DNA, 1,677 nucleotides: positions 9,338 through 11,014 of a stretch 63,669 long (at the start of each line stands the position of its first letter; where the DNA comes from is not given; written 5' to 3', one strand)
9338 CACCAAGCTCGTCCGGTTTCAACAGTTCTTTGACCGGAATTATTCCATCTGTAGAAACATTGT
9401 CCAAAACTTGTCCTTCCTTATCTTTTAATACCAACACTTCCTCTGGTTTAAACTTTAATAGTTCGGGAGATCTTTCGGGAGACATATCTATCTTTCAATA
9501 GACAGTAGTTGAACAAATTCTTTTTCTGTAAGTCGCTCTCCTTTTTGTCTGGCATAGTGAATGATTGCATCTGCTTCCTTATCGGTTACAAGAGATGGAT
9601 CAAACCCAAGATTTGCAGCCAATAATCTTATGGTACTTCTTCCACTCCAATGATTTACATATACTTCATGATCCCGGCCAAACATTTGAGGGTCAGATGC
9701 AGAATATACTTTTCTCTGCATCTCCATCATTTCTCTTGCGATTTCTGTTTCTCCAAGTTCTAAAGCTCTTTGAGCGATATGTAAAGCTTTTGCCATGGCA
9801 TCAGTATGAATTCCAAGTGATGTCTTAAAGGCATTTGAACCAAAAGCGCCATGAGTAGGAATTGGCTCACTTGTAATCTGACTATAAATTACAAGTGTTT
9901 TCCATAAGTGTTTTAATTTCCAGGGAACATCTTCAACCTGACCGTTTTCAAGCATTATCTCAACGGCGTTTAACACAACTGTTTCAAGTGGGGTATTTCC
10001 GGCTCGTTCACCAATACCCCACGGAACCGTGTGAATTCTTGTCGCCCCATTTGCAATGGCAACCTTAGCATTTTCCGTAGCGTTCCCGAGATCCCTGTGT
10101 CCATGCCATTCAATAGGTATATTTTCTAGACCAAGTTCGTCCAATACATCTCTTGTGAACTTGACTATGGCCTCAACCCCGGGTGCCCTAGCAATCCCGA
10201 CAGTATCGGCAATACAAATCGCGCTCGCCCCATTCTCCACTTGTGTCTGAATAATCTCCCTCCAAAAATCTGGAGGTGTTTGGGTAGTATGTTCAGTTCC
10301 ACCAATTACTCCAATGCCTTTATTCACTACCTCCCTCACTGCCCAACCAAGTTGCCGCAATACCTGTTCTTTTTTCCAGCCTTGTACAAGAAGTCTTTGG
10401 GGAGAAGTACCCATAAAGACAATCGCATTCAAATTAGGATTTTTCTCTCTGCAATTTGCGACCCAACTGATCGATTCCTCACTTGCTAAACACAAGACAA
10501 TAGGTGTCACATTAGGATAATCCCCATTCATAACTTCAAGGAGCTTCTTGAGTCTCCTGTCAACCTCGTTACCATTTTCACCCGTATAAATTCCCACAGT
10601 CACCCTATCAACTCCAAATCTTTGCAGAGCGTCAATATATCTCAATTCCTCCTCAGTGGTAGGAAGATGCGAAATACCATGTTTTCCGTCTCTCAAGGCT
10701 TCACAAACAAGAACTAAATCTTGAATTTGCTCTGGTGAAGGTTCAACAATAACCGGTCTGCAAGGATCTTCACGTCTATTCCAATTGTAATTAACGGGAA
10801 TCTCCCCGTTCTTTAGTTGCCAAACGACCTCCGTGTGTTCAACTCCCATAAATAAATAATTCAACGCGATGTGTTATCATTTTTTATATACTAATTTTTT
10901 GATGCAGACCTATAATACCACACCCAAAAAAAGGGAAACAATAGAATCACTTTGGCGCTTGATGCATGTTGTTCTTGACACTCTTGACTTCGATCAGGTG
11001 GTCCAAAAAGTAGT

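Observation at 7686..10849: Orphan 2-oxoacid chain-extension module (DRE-TIM synthase plus fused isomerase, no dehydrogenase) with altered substrate motifs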

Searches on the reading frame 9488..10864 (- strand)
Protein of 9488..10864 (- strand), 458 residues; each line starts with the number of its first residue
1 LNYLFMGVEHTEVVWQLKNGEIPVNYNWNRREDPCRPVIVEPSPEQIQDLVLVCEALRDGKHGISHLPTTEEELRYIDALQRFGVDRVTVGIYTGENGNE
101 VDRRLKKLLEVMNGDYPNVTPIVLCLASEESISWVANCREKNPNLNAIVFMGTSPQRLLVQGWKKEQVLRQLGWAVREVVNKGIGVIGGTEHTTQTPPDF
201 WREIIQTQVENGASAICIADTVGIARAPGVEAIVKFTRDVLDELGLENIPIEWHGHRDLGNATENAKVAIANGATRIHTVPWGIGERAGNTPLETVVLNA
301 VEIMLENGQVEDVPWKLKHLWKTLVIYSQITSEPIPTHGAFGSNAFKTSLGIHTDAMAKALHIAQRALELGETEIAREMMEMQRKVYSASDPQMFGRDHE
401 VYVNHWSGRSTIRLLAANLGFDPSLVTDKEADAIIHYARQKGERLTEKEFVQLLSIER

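Call 3: search_protein_families(library=pfam, proteins=[window:9488-10864:-], max_evalue=0.01)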
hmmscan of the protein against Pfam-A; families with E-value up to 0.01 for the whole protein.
window:9488-10864:- (458 aa): 2 families
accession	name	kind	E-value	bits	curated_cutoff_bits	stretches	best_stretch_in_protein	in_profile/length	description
PF00682.25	HMGL-like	-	3.3e-35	122.2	29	1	56-302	8-241/260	HMGL-like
PF22617.1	HCS_D2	-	0.0012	19.7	27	0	383-437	21-73/82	Homocitrate synthase post-HMGL domain-like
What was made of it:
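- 9488..10849 (-): Divergent LeuA/HCS-type Claisen-condensing DRE-TIM synthase, 453 aa from ATG 10849 (the mechanical ORF starts at TTG 10864). It has no C-terminal allosteric domain. Pfam HMGL-like E 3e-35 (call 3).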

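Call 4: search_protein_families(library=ncbifam, proteins=[window:9488-10864:-], max_evalue=0.01)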
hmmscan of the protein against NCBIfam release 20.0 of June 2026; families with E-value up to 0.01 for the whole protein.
window:9488-10864:- (458 aa): 20 families
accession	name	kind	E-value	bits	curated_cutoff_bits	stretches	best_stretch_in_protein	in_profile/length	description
NF002085.0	PRK00915.1-2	subfamily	2.6e-33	115.5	517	1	55-356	19-301/504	2-isopropylmalate synthase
TIGR02660.1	nifV_homocitr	equivalog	5.3e-33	114.8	462.9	1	55-360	7-293/365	homocitrate synthase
TIGR00973.1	leuA_bact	equivalog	8.4e-32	110.3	598.7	1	56-359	8-303/494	2-isopropylmalate synthase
TIGR02090.1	LEU1_arch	subfamily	5.5e-31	108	484.75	1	56-359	7-291/363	isopropylmalate/citramalate/homocitrate synthases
NF002088.0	PRK00915.1-5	equivalog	4.3e-30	104.7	697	1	55-360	9-306/514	2-isopropylmalate synthase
NF002086.0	PRK00915.1-3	equivalog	1.2e-29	103.2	532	1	55-360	12-309/516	2-isopropylmalate synthase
TIGR02146.1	LysS_fung_arch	equivalog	6.5e-29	101.2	413.55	1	56-358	5-288/344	homocitrate synthase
NF002084.0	PRK00915.1-1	equivalog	1.5e-27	96.3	748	1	51-360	6-307/523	2-isopropylmalate synthase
NF002087.0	PRK00915.1-4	equivalog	2.8e-27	95.4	729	1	50-360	7-309/516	2-isopropylmalate synthase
NF041069.1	IPMS_Sufob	equivalog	3.5e-26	92.4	600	1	56-355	7-289/371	isopropylmalate synthase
NF042434.1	IPMS_Lepto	equivalog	2.9e-20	72.6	500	1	56-367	12-315/374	2-isopropylmalate synthase LeuA2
NF006049.0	PRK08195.1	subfamily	1.4e-15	57.2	229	1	208-298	157-243/344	4-hyroxy-2-oxovalerate/4-hydroxy-2-oxopentanoic acid aldolase,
TIGR00977.1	citramal_synth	equivalog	2.5e-14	52.5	450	1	196-360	151-308/526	citramalate synthase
TIGR03217.1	4OH_2_O_val_ald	equivalog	5.3e-14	52.2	286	1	198-298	142-238/334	4-hydroxy-2-oxovalerate aldolase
NF002991.1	PRK03739.1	subfamily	1.7e-11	43.5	455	1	247-454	233-429/550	2-isopropylmalate synthase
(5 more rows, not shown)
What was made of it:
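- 9488..10849 (-): All NCBIfam hits are far below their cutoffs (call 4).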

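Call 7: find_homologous_proteins(query=window:9488-10864:-, max_evalue=0.00001)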
Query window:9488-10864:- (458 aa): 286 proteins with E <= 0.00001 among 8000 candidates; the best 120 are listed.
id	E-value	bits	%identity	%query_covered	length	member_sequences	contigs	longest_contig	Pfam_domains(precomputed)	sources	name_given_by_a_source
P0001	0.0e+0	1037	100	99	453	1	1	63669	PF00682.26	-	-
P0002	4.5e-135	469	48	97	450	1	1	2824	PF00682.26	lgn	-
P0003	2.7e-134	466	48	97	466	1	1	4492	PF00682.26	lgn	-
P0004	1.2e-133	464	48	97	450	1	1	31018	PF00682.26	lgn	-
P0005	1.3e-133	464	49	96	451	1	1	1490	PF00682.26,PF22615.2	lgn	-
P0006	1.5e-133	464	49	97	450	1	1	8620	PF00682.26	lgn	-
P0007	1.2e-130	454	49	97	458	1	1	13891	PF00682.26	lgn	-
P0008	2.2e-129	450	47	97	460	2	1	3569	PF00682.26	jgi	-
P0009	2.5e-129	450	48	97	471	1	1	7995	PF00682.26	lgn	-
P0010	3.7e-129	449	47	98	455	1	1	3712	PF00682.26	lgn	-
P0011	6.7e-129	449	47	97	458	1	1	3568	PF00682.26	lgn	-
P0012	8.5e-129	448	47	96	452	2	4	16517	PF00682.26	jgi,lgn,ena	-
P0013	1.8e-128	447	47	96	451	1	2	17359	PF00682.26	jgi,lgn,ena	jgi:2-isopropylmalate synthase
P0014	1.0e-127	445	47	97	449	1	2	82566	PF00682.26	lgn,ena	-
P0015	3.1e-126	440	47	96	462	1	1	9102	PF00682.26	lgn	-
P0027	2.1e-120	421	46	97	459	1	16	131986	PF00682.26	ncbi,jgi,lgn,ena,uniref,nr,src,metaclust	ncbi:hypothetical protein A3A46_04020 [Candidatus Roizmanbacteria bacterium RIFCSPLOWO2_01_FULL_37_1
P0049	4.6e-115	403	44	97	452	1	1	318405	PF00682.26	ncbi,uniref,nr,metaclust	ncbi:hypothetical protein A2Z33_06620 [Candidatus Gottesmanbacteria bacterium RBG_16_52_11]|uniref:2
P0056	7.5e-112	392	44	97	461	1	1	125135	PF00682.26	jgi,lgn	jgi:2-isopropylmalate synthase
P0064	1.6e-109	385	43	94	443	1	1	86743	PF00682.26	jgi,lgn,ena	-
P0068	3.2e-107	377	43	92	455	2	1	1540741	PF00682.26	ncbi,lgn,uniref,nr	ncbi:hypothetical protein [Micromonospora mirobrigensis]|uniref:2-isopropylmalate synthase n=1 Tax=M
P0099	1.6e-32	131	32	78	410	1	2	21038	PF00682.26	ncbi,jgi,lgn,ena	ncbi:MAG TPA: LeuA family protein [Patescibacteria group bacterium]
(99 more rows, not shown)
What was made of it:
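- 9488..10849 (-): About 95 family members share 36-49% identity, followed by a sharp gap in E-value (call 7).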

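Call 8: find_encoding_contigs(protein=P0068, flank=10000, max_places=2)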
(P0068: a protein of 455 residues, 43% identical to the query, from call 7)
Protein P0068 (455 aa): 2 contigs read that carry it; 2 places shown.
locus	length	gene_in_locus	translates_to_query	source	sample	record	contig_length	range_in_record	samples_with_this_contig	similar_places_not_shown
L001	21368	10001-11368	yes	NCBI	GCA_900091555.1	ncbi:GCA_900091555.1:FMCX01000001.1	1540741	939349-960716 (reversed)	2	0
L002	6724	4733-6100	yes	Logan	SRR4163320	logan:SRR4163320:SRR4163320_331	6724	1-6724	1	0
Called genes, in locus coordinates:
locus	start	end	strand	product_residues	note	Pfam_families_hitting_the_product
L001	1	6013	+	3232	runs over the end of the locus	PF00501:AMP-binding, PF13193:AMP-binding_C, PF00550:PP-binding, PF00668:Condensation, PF00501:AMP-binding, PF13193:AMP-binding_C, PF00550:PP-binding, PF00668:Condensation, +3 more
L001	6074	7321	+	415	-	PF11806:Enterochelin_N, PF00756:Esterase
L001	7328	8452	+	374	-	PF00180:Iso_dh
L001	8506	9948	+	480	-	PF00155:Aminotran_1_2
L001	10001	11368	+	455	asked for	PF00682:HMGL-like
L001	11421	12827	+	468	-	PF00330:Aconitase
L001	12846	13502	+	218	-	PF00694:Aconitase_C, PF27512:LeuD, PF27434:LeuD_C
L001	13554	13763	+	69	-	PF03621:MbtH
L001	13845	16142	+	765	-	PF03176:MMPL, PF00873:ACR_tran (faint), PF03176:MMPL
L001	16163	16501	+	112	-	-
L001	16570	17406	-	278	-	PF01551:Peptidase_M23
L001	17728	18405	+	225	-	PF00196:GerE, PF08281:Sigma70_r4_2 (weak)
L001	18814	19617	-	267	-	PF04542:Sigma70_r2, PF13545:HTH_Crp_2 (faint), PF04539:Sigma70_r3, PF08281:Sigma70_r4_2, PF04545:Sigma70_r4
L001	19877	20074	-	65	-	-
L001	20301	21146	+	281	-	PF20376:DUF6671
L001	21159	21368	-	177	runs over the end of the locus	PF00484:Pro_CA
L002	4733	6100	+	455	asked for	PF00682:HMGL-like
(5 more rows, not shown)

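Call 9: find_encoding_contigs(protein=P0027, flank=8000, max_places=2)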
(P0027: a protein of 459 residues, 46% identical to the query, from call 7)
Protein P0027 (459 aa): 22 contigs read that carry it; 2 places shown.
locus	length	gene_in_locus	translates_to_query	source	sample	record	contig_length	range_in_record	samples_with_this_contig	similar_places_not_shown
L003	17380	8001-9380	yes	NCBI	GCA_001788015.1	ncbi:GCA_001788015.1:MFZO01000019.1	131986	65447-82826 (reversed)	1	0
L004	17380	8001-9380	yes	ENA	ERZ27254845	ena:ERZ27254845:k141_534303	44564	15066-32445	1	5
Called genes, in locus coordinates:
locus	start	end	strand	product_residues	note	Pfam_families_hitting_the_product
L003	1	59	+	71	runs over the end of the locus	PF01176:eIF-1a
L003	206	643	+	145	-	PF00416:Ribosomal_S13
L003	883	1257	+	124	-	PF00411:Ribosomal_S11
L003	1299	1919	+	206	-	PF00163:Ribosomal_S4, PF01479:S4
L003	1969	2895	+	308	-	PF01193:RNA_pol_L, PF01000:RNA_pol_A_bac, PF03118:RNA_pol_A_CTD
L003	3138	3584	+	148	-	PF01196:Ribosomal_L17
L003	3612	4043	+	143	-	PF00572:Ribosomal_L13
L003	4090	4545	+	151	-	PF00380:Ribosomal_S9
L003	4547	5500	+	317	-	PF00535:Glycos_transf_2, PF13641:Glyco_tranf_2_3, PF13632:Glyco_trans_2_3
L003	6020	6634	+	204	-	PF20706:GT4-conflict (weak), PF00534:Glycos_transf_1, PF13692:Glyco_trans_1_4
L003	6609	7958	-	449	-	PF00512:HisKA, PF02518:HATPase_c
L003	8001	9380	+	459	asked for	PF00682:HMGL-like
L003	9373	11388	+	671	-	PF00694:Aconitase_C, PF00330:Aconitase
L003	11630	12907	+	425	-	-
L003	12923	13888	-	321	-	-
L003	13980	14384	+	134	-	PF03928:HbpS-like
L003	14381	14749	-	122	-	PF00072:Response_reg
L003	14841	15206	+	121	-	PF05635:23S_rRNA_IVP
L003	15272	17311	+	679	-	PF11028:TMEM260_N, PF28495:TMEM260_2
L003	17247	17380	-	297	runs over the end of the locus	PF00535:Glycos_transf_2, PF13641:Glyco_tranf_2_3, PF13632:Glyco_trans_2_3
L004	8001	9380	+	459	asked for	PF00682:HMGL-like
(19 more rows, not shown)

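Call 10: find_encoding_contigs(protein=P0049, flank=8000, max_places=2)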
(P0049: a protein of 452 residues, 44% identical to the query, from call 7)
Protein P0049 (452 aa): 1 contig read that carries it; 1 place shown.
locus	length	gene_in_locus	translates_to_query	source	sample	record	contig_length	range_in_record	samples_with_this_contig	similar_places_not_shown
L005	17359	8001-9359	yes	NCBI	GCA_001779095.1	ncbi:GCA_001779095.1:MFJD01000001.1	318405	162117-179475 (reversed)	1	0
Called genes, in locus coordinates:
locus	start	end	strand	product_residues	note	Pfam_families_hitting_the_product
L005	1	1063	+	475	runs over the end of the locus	PF13620:CarboxypepD_reg, PF24025:Ig_DR_A0283-like (faint), PF13620:CarboxypepD_reg (weak)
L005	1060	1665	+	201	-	PF07963:N_methyl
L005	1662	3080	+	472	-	-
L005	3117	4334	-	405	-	PF00482:T2SSF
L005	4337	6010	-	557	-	PF05157:MshEN, PF00437:T2SSE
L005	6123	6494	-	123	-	PF00072:Response_reg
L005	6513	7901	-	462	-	PF13185:GAF_2 (faint), PF01590:GAF (weak), PF00512:HisKA, PF02518:HATPase_c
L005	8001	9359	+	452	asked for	PF00682:HMGL-like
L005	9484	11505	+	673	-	PF00694:Aconitase_C, PF00330:Aconitase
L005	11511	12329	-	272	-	-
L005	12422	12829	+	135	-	PF03928:HbpS-like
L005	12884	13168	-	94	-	PF12840:HTH_20 (weak), PF01047:MarR (weak)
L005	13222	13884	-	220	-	PF02586:SRAP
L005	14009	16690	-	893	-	PF02629:CoA_binding, PF13380:CoA_binding_2, PF13607:Succ_CoA_lig, PF19045:Ligase_CoA_2, PF13549:ATP-grasp_5, PF00583:Acetyltransf_1, PF13302:Acetyltransf_3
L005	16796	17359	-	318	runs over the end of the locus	PF00850:Hist_deacetyl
